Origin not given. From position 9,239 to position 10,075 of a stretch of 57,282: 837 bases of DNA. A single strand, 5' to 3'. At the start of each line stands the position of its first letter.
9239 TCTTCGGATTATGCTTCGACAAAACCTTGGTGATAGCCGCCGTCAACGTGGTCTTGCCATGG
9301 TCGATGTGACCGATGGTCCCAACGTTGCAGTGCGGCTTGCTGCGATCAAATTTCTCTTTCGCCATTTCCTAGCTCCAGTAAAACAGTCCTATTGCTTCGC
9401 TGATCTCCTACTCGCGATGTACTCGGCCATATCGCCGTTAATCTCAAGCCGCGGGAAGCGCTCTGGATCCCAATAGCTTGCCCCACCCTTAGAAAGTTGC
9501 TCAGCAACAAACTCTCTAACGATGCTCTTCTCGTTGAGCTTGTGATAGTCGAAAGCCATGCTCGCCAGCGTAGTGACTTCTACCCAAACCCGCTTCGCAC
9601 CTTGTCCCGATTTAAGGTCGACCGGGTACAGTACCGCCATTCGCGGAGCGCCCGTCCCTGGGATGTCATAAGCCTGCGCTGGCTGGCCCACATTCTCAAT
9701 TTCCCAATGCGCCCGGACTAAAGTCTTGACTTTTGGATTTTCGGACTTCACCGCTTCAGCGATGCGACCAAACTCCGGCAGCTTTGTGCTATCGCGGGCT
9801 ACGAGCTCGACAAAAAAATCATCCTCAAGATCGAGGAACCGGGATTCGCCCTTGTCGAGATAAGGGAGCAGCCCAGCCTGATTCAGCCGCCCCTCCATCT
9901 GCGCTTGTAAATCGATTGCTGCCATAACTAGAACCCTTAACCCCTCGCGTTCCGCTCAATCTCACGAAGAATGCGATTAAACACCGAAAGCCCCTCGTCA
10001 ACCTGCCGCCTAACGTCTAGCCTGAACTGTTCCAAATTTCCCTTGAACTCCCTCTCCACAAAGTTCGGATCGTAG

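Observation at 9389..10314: HEPN-like + unknown 178-aa two-gene cassette embedded between EF-G and EF-Tu genes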

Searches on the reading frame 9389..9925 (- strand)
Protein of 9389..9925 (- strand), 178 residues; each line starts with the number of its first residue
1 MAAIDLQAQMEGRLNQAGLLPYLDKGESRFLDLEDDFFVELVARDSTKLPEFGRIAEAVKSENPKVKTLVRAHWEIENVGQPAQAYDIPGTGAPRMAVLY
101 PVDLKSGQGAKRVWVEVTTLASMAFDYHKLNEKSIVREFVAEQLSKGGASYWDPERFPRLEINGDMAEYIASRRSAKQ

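Call 3: search_protein_families(library=pfam, proteins=[window:9389-9925:-], max_evalue=10)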
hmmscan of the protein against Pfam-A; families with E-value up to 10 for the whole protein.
window:9389-9925:- (178 aa): 0 families

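Call 4: search_protein_families(library=padloc, proteins=[window:9389-9925:-], max_evalue=10)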
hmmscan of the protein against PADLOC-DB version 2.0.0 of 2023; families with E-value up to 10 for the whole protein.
window:9389-9925:- (178 aa): 0 families

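Call 5: search_protein_families(library=ncbifam, proteins=[window:9389-9925:-], max_evalue=10)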
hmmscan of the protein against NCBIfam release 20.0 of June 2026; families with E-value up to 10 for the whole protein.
window:9389-9925:- (178 aa): 0 families

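Call 7: find_homologous_proteins(query=window:9389-9925:-, max_evalue=0.001)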
Query window:9389-9925:- (178 aa): 100 proteins with E <= 0.001 among 191 candidates.
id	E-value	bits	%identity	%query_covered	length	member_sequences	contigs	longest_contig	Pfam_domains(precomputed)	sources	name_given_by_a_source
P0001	8.1e-110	382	98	100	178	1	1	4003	-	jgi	-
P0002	6.7e-105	366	94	100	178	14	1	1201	-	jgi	jgi:hypothetical protein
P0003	1.8e-104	365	93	100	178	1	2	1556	-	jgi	jgi:hypothetical protein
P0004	1.8e-103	362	92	100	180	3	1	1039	-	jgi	jgi:hypothetical protein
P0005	3.0e-101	354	90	99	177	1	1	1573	-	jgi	jgi:hypothetical protein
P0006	5.1e-101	354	91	99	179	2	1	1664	-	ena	-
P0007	1.4e-100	352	90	98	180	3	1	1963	-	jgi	jgi:hypothetical protein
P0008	1.5e-98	346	89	98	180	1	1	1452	-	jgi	jgi:hypothetical protein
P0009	4.9e-97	341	87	100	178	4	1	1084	-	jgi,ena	-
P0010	1.2e-96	339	87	100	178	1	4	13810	-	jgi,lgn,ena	jgi:hypothetical protein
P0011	3.0e-96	338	86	99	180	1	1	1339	-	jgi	jgi:hypothetical protein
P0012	2.0e-95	335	86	97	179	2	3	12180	-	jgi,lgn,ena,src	-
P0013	1.6e-94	332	84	100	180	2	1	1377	-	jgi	jgi:hypothetical protein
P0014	2.4e-94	332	85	98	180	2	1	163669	-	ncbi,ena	-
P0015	1.6e-93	329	83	100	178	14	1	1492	-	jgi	jgi:hypothetical protein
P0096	6.3e-45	171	51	94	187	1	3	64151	-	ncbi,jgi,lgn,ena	ncbi:MAG: hypothetical protein ABSD98_13690 [Candidatus Korobacteraceae bacterium]|jgi:hypothetical 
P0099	6.6e-41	158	53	87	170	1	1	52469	-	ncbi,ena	-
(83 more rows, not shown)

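Call 10: find_encoding_contigs(protein=P0096, flank=6000, max_places=3)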
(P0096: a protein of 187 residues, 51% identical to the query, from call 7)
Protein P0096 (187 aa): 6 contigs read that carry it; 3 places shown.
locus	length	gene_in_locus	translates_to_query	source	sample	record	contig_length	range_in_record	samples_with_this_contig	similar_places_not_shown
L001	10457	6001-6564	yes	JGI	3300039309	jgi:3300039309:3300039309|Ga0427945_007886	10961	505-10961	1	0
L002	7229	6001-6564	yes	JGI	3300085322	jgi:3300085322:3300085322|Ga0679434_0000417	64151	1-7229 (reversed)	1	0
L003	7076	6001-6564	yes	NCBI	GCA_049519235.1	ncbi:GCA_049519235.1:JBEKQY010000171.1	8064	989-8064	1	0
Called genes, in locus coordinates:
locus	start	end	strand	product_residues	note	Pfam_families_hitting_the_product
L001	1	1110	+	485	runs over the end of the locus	PF02775:TPP_enzyme_C, PF01558:POR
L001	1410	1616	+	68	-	-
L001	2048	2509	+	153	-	PF00164:Ribosom_S12_S23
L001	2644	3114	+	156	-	PF00177:Ribosomal_S7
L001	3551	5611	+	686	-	PF00009:GTP_EFTU, PF22042:EF-G_D2, PF03144:GTP_EFTU_D2, PF14492:EFG_III, PF16658:RF3_C (weak), PF03764:EFG_IV, PF00679:EFG_C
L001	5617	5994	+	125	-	-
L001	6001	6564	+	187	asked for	-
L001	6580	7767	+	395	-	PF00009:GTP_EFTU, PF03144:GTP_EFTU_D2, PF03143:GTP_EFTU_D3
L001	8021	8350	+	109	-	PF00338:Ribosomal_S10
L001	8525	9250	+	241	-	PF00297:Ribosomal_L3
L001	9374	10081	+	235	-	PF00573:Ribosomal_L4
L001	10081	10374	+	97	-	PF00276:Ribosomal_L23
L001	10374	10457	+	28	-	?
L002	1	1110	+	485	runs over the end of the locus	PF02775:TPP_enzyme_C, PF01558:POR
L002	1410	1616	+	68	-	-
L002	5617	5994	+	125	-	-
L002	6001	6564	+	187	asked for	-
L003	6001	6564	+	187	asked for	-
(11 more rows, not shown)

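Call 11: find_encoding_contigs(protein=P0099, flank=6000, max_places=3)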
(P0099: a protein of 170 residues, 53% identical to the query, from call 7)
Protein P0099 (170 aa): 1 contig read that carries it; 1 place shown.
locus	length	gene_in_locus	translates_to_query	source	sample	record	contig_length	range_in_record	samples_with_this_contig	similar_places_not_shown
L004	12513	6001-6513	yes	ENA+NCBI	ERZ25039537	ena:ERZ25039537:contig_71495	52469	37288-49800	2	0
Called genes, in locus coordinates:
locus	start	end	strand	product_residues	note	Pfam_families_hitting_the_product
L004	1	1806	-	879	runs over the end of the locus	-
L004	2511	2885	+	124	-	PF00164:Ribosom_S12_S23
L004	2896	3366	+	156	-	PF00177:Ribosomal_S7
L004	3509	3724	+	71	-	PF00009:GTP_EFTU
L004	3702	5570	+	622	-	PF00009:GTP_EFTU, PF22042:EF-G_D2, PF03144:GTP_EFTU_D2, PF14492:EFG_III, PF16658:RF3_C (weak), PF03764:EFG_IV, PF00679:EFG_C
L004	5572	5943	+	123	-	-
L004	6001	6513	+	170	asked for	-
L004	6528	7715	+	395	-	PF00009:GTP_EFTU, PF03144:GTP_EFTU_D2, PF03143:GTP_EFTU_D3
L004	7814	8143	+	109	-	PF00338:Ribosomal_S10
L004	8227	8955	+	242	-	PF00297:Ribosomal_L3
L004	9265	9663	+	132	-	PF00573:Ribosomal_L4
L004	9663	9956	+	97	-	PF00276:Ribosomal_L23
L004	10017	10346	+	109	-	PF00181:Ribosomal_L2_N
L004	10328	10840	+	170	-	PF03947:Ribosomal_L2_C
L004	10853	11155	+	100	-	PF00203:Ribosomal_S19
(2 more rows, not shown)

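Call 18: search_solved_structures(query=A1, max_evalue=10)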
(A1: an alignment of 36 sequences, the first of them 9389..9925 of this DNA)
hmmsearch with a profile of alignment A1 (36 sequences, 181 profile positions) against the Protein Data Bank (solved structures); distinct sequences matched with E-value up to 10: 1.
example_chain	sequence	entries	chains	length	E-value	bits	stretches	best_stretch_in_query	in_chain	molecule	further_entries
8x9c_A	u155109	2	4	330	0.42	13.3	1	112-157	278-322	Terpenoid synthase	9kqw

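Call 19: find_related_loci(query=A1, collection=genome_contigs, flank=6000)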
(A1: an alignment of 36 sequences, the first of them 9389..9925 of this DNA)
Query A1 (178 aa) in genome_contigs; peptide patterns used: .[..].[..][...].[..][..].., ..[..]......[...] (x = any residue, [..] = any of these).
28 stretches matched a pattern; 9 encode a relative of the query (tblastn E <= 1e-3); 9 distinct loci.
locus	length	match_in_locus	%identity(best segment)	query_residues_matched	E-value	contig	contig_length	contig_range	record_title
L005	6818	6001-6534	99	1-178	6e-120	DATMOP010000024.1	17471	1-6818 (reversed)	MAG TPA_asm: Candidatus Acidoferrum sp. isolate SMAG_U12879 k141_1762285, whole genome shotgun sequence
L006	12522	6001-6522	85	1-174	4e-102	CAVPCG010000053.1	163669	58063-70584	MAG: uncultured Acidobacteriaceae bacterium isolate MFD10064.bin.1.5 genome assembly, contig: contig_57075, whole genome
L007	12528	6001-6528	82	1-176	1e-97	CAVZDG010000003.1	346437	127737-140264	MAG: uncultured Acidobacteriaceae bacterium isolate MFD09222.bin.1.125 genome assembly, contig: contig_37717, whole geno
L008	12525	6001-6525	76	1-175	5e-91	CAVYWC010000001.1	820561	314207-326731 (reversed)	MAG: uncultured Acidobacteriaceae bacterium isolate MFD03044.bin.1.150 genome assembly, contig: contig_12615, whole geno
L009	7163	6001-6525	77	1-176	7e-89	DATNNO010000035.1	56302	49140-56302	MAG TPA_asm: Terriglobales bacterium isolate SMAG_U11507 k141_350134, whole genome shotgun sequence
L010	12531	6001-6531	72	1-178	2e-86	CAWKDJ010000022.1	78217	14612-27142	MAG: uncultured Acidobacteriaceae bacterium isolate MFD05512.bin.2.36 genome assembly, contig: contig_61932, whole genom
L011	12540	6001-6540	56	1-178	9e-65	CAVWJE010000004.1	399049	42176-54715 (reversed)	MAG: uncultured Acidobacteriota bacterium isolate MFD04434.bin.2.40 genome assembly, contig: contig_24152, whole genome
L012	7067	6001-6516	51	5-172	5e-52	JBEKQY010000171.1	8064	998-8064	MAG: Candidatus Korobacteraceae bacterium isolate SPRUCE 499 SPRUCE_499_171, whole genome shotgun sequence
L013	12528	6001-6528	46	1-173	8e-44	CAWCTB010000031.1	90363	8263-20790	MAG: uncultured Acidobacteriaceae bacterium isolate MFD04428.bin.2.15 genome assembly, contig: contig_49348, whole genom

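Call 27: predict_structure(alignment_id=A1)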
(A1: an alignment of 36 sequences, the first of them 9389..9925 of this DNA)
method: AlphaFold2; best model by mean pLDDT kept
length: 178 residues; sequences in the alignment: 36
mean_pLDDT: 92.6   pTM: 0.85
mean pLDDT of the five models: 92.6, 91.8, 91.6, 91.3, 90.7
residues with pLDDT >= 90: 144; 70-90: 32; 50-70: 2; < 50: 0
segments of 3 or more residues with pLDDT < 50: none
pLDDT, mean of each block of 10 residues (from residue 1): 82 95 94 89 97 94 92 97 86 89 98 97 96 97 92 94 97 82
secondary structure, 60 per line:
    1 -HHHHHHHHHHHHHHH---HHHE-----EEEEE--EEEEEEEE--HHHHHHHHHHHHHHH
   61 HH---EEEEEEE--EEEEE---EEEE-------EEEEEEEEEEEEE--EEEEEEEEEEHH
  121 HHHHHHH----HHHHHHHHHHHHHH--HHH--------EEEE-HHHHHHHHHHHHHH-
elements in order: H2-16 E29-33 E36-43 H46-62 E66-72 E75-79 E83-86 E94-106 E109-118 H119-127 H132-145 E159-162 H164-177

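Call 32: find_related_loci(query=A1, collection=metagenome_contigs, flank=7000)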
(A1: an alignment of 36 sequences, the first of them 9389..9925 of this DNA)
Query A1 (178 aa) in metagenome_contigs; peptide patterns used: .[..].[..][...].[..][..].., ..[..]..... (x = any residue, [..] = any of these).
108 stretches matched a pattern; 55 encode a relative of the query (tblastn E <= 1e-3); 55 distinct loci.
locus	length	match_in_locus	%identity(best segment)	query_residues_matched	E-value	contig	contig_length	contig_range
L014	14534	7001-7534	100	1-178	6e-120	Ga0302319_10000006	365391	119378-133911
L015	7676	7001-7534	100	1-178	5e-120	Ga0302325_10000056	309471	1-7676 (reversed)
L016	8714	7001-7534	99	1-178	1e-119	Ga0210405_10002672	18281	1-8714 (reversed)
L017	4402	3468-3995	91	1-176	2e-109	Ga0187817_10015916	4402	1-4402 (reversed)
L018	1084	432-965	87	1-178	3e-114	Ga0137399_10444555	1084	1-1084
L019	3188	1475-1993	86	3-175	1e-103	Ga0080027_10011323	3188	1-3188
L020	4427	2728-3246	86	3-175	4e-102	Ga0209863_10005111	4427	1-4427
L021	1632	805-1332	85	1-176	2e-108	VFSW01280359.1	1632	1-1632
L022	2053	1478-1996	86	3-175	7e-107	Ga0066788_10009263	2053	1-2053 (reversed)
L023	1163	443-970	84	1-175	4e-110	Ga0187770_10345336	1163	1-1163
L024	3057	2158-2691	82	1-178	1e-101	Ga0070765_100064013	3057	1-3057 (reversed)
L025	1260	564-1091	84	1-176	2e-107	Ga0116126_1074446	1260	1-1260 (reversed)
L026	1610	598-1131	82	1-178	7e-106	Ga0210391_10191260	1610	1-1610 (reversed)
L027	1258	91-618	85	1-176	2e-106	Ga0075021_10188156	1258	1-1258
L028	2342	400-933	81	1-178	5e-100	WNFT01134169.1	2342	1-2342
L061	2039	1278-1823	34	1-170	1e-25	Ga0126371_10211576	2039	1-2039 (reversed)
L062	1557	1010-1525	35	5-171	2e-25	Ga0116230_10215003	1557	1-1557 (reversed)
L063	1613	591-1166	33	1-170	2e-23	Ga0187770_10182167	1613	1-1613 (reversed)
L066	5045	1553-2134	31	5-176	1e-22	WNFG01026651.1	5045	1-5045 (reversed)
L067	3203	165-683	33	10-173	9e-22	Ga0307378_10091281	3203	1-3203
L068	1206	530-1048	33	10-173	6e-22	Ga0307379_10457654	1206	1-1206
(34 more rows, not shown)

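Call 34: fold_search(model_id=the predicted structure, library=pdb)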
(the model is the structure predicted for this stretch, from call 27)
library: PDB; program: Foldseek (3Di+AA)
matches with E <= 10: 1245; with E <= 0.001: 0
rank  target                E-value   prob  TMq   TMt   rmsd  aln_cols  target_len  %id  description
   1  8c3a_CU               8.7e-03  0.47  0.24  0.23  17.0       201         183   10  Crystal structure of ailanthone bound to the Candida albicans 80S ribosome (released 2024-01-10)
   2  7pzy_I                1.3e-02  0.44  0.24  0.24  16.9       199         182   10  Structure of the vacant Candida albicans 80S ribosome (released 2022-05-18)
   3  8c3a_J                1.8e-02  0.41  0.25  0.24  17.3       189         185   10  Crystal structure of ailanthone bound to the Candida albicans 80S ribosome (released 2024-01-10)
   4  8f2r_J                2.1e-02  0.51  0.21  0.19  13.7       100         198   13  Human CCC complex (released 2023-05-24)
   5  8cqw_J                2.8e-02  0.35  0.25  0.24  16.6       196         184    9  Crystal structure of the Candida albicans 80S ribosome in complex with Hygromycin B (released 2024-09-18)
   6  8p0w_J                4.1e-02  0.47  0.22  0.20  13.6       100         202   13  Structure of the human Commander complex COMMD ring (released 2024-03-20)
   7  5ms7                  4.4e-02  0.09  0.15  0.10  15.5       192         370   11  Crystal structure of the legionella pneumophila effector protein RavZ_20-502 (released 2017-04-19)
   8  6zu5_SH0              5.0e-02  0.54  0.25  0.28   9.7       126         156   10  Structure of the Paranosema locustae ribosome in complex with Lso2 (released 2020-11-04)
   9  8efm_B                5.0e-02  0.11  0.15  0.15  15.9       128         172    7  Structure of coral STING receptor from Stylophora pistillata in complex with 2',3'-cGAMP (released 2023-07-05)
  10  5cfr_A                5.3e-02  0.10  0.14  0.14  13.8       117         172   12  Crystal structure of anemone STING (Nematostella vectensis) in apo 'unrotated' closed conformation (released 2015-08-26)
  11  7qix_H                6.0e-02  0.25  0.25  0.24  17.4       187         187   10  Specific features and methylation sites of a plant ribosome. 40S body ribosomal subunit. (released 2022-06-15)
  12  6xmv                  6.4e-02  0.38  0.25  0.16  13.6       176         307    8  The crystal structure of Neisseria gonorrhoeae DolP (NGO1985) (released 2021-11-17)
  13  5izv_B                6.8e-02  0.11  0.16  0.10  15.2       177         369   10  Crystal structure of the legionella pneumophila effector protein RavZ - F222 (released 2016-11-09)
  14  4l2z_B                6.8e-02  0.11  0.18  0.09  19.1       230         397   13  Crystal structure of S-Adenosylmethionine synthetase from Sulfolobus solfataricus complexed with SAE and PPi (released 2013-06-19)
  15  7qca_SH0              7.2e-02  0.30  0.27  0.29  13.1       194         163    8  Spraguea lophii ribosome (released 2022-11-30)
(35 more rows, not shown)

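Call 38: search_protein_representatives(alignment_id=A1)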
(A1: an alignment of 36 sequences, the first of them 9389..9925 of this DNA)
Query: 36 sequences, 181 profile positions. Proteins with E-value up to 0.001 (for the whole library): 119; up to 1e-10: 84; up to 1e-30: 13. The best 119 are listed.
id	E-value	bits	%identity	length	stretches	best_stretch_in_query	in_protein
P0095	2.5e-77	274.8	-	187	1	4-177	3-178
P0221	9.7e-50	184.9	-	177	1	5-179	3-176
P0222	4.0e-47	176.3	-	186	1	1-177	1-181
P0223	1.7e-44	167.8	-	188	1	1-177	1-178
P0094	5.2e-43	162.9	-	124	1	44-154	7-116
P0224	7.3e-36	139.7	-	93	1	88-176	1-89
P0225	2.1e-34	134.9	-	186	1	2-176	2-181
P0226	2.9e-34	134.5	-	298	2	1-126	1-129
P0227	1.6e-32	128.8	-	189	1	1-169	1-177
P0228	1.0e-31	126.2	-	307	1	1-176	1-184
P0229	2.8e-31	124.7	-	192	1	1-173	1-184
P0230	3.3e-31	124.5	-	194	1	1-167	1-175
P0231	5.9e-31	123.7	-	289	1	1-174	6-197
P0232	5.7e-30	120.5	-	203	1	1-172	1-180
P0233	8.7e-30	119.9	-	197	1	1-173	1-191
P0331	5.3e-05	39.1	-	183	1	10-160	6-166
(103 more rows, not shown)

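Call 40: find_homologous_proteins(query=A3, max_evalue=0.001)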
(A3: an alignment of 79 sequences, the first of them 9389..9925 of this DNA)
Query A3 (79 sequences) (178 aa, profile of the alignment): 100 proteins with E <= 0.001 among 8000 candidates.
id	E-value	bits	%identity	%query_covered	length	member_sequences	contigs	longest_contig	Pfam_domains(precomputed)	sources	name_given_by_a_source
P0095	4.4e-57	212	52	94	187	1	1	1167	-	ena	-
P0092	1.8e-56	210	54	96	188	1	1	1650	-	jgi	jgi:hypothetical protein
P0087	5.4e-54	201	61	97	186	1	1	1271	-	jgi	jgi:hypothetical protein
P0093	2.6e-52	196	57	90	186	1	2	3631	-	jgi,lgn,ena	-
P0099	1.4e-50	190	53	87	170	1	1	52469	-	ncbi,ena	-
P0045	1.7e-50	190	76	98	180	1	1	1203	-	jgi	jgi:hypothetical protein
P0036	2.4e-50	189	78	99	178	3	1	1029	-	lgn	-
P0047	3.5e-50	189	75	99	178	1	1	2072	-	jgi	jgi:hypothetical protein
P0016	1.4e-49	187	86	98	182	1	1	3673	-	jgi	jgi:hypothetical protein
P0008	1.6e-49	187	89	98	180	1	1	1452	-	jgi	jgi:hypothetical protein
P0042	1.7e-49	187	77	99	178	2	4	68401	-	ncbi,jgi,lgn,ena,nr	ncbi:MAG TPA: hypothetical protein VN948_03195 [Terriglobales bacterium]|nr:hypothetical protein [Te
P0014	2.0e-49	186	85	98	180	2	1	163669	-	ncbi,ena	-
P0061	2.7e-49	186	67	100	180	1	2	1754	-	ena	-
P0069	5.3e-49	185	63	100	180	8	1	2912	-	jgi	jgi:hypothetical protein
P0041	5.9e-49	185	75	100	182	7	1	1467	-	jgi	jgi:hypothetical protein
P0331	1.3e-40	158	26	74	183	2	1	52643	-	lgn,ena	-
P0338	1.6e-37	147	29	87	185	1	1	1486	-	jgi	-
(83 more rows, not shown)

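Call 41: find_encoding_contigs(protein=P0331, flank=6000, max_places=3)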
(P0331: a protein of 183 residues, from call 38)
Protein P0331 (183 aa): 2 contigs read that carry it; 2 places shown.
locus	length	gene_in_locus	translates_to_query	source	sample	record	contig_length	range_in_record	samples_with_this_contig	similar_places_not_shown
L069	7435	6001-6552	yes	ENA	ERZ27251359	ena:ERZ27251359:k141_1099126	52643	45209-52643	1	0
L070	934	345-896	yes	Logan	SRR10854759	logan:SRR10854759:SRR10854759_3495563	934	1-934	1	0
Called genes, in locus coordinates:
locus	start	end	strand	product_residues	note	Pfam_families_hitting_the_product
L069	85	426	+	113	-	PF01541:GIY-YIG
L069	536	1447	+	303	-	-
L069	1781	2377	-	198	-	PF11412:DsbD_N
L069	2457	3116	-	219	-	PF08534:Redoxin, PF00578:AhpC-TSA, PF00085:Thioredoxin (weak), PF13905:Thioredoxin_8 (weak)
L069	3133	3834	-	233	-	PF02683:DsbD_TM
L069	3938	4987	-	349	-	-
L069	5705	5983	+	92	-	-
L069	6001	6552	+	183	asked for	-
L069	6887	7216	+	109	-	-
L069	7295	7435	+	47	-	PF00009:GTP_EFTU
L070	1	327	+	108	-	?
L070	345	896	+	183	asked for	-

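Call 42: find_encoding_contigs(protein=P0338, flank=3000, max_places=2)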
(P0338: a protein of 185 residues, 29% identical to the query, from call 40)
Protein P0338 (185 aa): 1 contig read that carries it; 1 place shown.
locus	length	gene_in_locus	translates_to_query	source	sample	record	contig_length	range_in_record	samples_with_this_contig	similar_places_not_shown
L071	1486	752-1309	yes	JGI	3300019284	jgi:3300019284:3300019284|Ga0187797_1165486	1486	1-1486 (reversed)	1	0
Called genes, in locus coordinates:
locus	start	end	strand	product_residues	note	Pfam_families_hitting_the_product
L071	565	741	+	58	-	-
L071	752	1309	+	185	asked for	-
